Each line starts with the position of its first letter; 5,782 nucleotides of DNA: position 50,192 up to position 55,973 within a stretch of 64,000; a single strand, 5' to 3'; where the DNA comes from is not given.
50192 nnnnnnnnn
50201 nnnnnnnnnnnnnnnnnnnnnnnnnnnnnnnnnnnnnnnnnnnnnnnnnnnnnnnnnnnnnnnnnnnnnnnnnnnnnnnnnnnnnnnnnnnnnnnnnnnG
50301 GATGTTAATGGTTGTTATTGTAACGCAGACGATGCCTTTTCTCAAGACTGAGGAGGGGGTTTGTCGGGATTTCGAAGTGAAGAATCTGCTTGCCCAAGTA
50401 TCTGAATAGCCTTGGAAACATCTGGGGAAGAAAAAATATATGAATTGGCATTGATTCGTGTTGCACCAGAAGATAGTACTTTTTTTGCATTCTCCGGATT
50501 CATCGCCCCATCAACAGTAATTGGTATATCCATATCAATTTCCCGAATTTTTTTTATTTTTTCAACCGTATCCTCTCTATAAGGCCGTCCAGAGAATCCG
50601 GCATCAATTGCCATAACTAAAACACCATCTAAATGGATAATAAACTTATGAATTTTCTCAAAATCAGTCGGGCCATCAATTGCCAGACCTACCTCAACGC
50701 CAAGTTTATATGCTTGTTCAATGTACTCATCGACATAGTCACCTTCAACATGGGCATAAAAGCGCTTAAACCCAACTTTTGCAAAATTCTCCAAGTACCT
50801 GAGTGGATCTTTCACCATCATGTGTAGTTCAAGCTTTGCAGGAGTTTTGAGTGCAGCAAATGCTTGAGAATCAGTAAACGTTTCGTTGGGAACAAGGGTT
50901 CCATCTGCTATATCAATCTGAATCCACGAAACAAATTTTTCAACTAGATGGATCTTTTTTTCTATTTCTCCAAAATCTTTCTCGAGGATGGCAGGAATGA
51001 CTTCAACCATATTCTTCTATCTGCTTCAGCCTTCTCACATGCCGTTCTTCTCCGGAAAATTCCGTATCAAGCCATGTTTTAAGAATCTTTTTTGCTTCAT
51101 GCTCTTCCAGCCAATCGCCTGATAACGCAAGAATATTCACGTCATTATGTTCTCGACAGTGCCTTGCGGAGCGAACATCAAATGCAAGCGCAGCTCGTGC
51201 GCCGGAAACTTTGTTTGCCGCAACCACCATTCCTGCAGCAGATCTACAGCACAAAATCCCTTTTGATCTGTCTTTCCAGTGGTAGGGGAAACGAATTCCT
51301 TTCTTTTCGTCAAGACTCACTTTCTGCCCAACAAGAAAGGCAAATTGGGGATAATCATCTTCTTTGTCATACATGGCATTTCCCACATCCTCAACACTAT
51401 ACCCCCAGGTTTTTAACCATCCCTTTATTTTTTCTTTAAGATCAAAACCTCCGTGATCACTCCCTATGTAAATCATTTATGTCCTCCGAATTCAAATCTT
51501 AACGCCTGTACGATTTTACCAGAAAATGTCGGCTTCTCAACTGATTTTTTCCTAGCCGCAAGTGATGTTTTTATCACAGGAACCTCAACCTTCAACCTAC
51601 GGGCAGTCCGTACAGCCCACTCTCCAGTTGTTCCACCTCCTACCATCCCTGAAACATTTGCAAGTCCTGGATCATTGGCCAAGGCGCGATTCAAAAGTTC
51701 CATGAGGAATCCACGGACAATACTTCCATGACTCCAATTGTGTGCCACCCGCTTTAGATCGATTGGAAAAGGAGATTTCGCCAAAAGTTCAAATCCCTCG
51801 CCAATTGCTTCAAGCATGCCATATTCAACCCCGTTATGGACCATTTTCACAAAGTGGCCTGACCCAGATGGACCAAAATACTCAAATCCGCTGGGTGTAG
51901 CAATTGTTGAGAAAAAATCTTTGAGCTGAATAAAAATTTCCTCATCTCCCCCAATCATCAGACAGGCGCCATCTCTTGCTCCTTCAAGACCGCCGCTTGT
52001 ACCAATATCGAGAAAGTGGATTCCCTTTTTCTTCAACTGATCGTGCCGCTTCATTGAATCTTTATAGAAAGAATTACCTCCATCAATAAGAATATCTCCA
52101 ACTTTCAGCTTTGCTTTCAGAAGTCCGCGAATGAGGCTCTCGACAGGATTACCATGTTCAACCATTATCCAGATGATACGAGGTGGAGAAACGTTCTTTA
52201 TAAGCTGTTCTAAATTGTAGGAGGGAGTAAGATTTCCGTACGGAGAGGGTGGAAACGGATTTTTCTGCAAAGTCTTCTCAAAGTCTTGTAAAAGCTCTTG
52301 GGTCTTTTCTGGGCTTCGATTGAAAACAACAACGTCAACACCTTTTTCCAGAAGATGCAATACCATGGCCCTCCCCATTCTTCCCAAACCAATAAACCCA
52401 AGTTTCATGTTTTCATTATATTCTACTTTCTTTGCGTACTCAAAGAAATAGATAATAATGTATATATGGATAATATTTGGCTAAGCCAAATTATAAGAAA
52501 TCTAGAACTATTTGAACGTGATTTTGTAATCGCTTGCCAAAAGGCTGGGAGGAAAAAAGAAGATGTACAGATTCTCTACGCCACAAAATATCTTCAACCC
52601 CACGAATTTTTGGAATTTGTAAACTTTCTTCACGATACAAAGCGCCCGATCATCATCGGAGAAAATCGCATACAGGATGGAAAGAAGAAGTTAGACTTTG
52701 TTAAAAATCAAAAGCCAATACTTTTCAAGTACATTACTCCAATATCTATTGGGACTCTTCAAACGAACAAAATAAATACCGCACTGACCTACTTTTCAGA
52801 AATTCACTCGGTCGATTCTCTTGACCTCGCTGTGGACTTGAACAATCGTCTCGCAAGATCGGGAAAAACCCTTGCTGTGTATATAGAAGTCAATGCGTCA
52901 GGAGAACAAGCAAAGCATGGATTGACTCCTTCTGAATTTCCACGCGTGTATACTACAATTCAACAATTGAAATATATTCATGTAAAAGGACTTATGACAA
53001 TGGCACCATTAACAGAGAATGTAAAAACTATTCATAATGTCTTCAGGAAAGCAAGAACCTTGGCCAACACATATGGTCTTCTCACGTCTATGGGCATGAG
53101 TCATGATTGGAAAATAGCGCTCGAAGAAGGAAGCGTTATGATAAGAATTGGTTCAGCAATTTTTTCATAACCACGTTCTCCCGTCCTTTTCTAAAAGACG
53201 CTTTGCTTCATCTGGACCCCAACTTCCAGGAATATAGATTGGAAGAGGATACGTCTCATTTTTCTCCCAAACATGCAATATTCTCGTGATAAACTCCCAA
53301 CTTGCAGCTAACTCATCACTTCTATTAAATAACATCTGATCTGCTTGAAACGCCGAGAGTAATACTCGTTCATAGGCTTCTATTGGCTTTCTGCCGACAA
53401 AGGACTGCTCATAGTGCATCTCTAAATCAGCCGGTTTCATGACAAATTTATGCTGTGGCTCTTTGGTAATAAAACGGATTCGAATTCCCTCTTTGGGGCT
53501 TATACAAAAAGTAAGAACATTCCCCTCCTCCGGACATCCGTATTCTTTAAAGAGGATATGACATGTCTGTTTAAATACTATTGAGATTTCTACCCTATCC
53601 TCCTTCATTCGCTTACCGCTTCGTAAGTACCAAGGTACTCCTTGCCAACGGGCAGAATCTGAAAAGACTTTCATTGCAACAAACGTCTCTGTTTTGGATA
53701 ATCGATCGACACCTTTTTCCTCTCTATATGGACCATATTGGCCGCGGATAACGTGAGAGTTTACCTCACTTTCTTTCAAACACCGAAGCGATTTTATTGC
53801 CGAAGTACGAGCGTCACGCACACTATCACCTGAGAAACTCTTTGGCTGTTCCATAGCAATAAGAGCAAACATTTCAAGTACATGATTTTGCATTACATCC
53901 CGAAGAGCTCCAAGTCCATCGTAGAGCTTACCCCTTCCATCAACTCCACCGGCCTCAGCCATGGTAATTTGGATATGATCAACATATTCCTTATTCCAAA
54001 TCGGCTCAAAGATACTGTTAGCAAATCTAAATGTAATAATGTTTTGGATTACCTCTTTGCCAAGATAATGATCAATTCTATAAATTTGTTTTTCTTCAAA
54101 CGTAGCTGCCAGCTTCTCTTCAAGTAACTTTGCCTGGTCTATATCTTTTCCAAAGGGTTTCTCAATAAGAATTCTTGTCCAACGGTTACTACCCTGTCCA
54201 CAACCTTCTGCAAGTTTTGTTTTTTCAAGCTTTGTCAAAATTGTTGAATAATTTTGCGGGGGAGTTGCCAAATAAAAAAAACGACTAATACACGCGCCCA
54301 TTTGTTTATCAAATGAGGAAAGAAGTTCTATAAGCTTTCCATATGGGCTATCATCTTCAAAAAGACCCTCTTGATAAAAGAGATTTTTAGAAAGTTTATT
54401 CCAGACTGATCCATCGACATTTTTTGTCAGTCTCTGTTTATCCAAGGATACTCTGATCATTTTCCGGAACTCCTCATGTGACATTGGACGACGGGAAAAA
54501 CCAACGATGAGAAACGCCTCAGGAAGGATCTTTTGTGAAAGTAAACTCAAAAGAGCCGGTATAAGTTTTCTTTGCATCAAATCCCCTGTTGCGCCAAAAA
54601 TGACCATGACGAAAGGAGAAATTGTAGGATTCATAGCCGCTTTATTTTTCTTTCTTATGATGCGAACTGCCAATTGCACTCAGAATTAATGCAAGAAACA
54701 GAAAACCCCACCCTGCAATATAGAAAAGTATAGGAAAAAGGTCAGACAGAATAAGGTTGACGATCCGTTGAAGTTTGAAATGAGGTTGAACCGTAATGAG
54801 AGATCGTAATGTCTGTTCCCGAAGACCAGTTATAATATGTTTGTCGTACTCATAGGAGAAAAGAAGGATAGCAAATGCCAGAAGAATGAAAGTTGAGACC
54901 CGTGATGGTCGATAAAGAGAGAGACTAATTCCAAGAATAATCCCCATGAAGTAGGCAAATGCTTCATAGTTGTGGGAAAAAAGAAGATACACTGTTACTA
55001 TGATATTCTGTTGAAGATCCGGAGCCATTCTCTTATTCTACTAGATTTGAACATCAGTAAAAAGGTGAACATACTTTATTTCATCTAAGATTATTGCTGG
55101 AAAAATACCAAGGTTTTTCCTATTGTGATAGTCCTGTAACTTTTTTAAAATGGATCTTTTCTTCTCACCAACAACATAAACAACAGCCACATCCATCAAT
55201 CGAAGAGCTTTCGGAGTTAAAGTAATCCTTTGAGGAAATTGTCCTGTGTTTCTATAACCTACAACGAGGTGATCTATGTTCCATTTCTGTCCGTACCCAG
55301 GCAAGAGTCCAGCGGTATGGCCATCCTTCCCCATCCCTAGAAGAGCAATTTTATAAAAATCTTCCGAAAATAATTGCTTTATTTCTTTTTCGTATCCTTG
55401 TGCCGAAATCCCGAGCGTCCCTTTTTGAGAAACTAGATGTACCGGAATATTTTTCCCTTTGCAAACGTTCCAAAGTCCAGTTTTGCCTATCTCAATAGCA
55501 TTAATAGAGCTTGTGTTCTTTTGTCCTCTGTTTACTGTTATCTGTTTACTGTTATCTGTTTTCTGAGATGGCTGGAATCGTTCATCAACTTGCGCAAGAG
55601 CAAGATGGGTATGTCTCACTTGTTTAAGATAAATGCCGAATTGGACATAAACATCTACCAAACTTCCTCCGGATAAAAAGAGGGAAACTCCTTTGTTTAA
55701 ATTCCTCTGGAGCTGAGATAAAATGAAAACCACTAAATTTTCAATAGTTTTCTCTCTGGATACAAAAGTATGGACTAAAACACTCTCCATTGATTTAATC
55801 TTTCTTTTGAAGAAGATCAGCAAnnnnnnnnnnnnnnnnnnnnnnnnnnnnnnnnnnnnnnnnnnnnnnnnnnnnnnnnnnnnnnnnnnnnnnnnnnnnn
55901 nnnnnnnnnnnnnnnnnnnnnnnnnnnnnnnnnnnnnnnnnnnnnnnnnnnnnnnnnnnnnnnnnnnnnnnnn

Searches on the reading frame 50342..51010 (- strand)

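Call 89: search_protein_families(library=pfam, max_evalue=0.001, proteins=[window:50342-51010:-])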
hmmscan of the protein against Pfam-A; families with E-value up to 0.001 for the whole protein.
window:50342-51010:- (222 aa): 2 families
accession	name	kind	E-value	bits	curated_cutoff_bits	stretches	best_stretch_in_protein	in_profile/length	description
PF00834.25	Ribul_P_3_epim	-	3.2e-33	115.2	21.1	1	4-193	2-198/198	Ribulose-phosphate 3 epimerase family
PF00977.27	His_biosynth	-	2.9e-05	24.1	23.6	1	127-202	43-115/228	Histidine biosynthesis protein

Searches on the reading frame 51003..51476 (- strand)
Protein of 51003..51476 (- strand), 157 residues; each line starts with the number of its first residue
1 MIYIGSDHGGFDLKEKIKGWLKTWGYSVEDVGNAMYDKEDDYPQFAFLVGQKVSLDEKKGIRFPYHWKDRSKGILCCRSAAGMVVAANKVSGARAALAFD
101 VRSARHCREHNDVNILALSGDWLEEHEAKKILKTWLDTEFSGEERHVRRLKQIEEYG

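Call 89: search_protein_families(library=pfam, max_evalue=0.001, proteins=[window:51003-51476:-])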
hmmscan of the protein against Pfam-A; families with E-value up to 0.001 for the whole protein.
window:51003-51476:- (157 aa): 1 family
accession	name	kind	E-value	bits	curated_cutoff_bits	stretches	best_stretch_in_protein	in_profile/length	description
PF02502.23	LacAB_rpiB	-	4.9e-42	143.6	24.7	1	2-153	1-138/138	Ribose/Galactose Isomerase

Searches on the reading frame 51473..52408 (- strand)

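Call 89: search_protein_families(library=pfam, max_evalue=0.001, proteins=[window:51473-52408:-])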
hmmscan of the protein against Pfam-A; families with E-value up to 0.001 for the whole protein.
window:51473-52408:- (311 aa): 7 families
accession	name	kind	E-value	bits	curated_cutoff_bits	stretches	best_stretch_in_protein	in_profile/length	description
PF03446.21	NAD_binding_2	-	3.5e-41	141.4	21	1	2-171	1-154/161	NAD binding domain of 6-phosphogluconate dehydrogenase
PF00393.24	6PGD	-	3.7e-17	63.1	27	1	184-292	1-116/290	6-phosphogluconate dehydrogenase, C-terminal domain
PF03807.23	F420_oxidored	-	1.8e-08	35.3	21.6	1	2-48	1-49/94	NADP oxidoreductase coenzyme F420-dependent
PF01488.26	Shikimate_DH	-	2.5e-07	31.3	24.3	1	4-46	16-59/138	Shikimate / quinate 5-dehydrogenase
PF02737.24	3HCDH_N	-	0.00031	21.1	22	0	3-49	2-48/180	3-hydroxyacyl-CoA dehydrogenase, NAD binding domain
PF02826.25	2-Hacid_dh_C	-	0.00076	19.3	25.1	0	2-38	38-74/178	D-isomer specific 2-hydroxyacid dehydrogenase, NAD binding domain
PF22660.2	RS_preATP-grasp-like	-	0.00088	20.1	27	0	1-38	2-39/98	Ribonucleotide synthetase preATP-grasp domain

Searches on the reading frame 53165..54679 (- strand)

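Call 24: search_protein_families(library=ncbifam, proteins=[window:53165-54679:-], max_evalue=0.00001)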
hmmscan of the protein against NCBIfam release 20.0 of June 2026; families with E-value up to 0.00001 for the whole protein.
window:53165-54679:- (504 aa): 3 families
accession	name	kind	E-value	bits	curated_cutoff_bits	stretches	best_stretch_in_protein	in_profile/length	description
TIGR00871.1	zwf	equivalog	5.9e-160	533.2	400.6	1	22-503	2-483/486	glucose-6-phosphate dehydrogenase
NF009492.0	PRK12853.1-3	equivalog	2e-102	343.6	428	1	23-498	10-466/472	glucose-6-phosphate dehydrogenase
NF004331.0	PRK05722.2-1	equivalog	2e-60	205.2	622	1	23-479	4-406/425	glucose-6-phosphate dehydrogenase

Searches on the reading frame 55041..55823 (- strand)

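Call 89: search_protein_families(library=pfam, max_evalue=0.001, proteins=[window:55041-55823:-])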
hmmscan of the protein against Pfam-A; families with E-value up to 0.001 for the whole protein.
window:55041-55823:- (260 aa): 1 family
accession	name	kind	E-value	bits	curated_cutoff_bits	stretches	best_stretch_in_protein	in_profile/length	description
PF01182.26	Glucosamine_iso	-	6.6e-23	82.2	27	1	23-243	3-213/225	Glucosamine-6-phosphate isomerases/6-phosphogluconolactonase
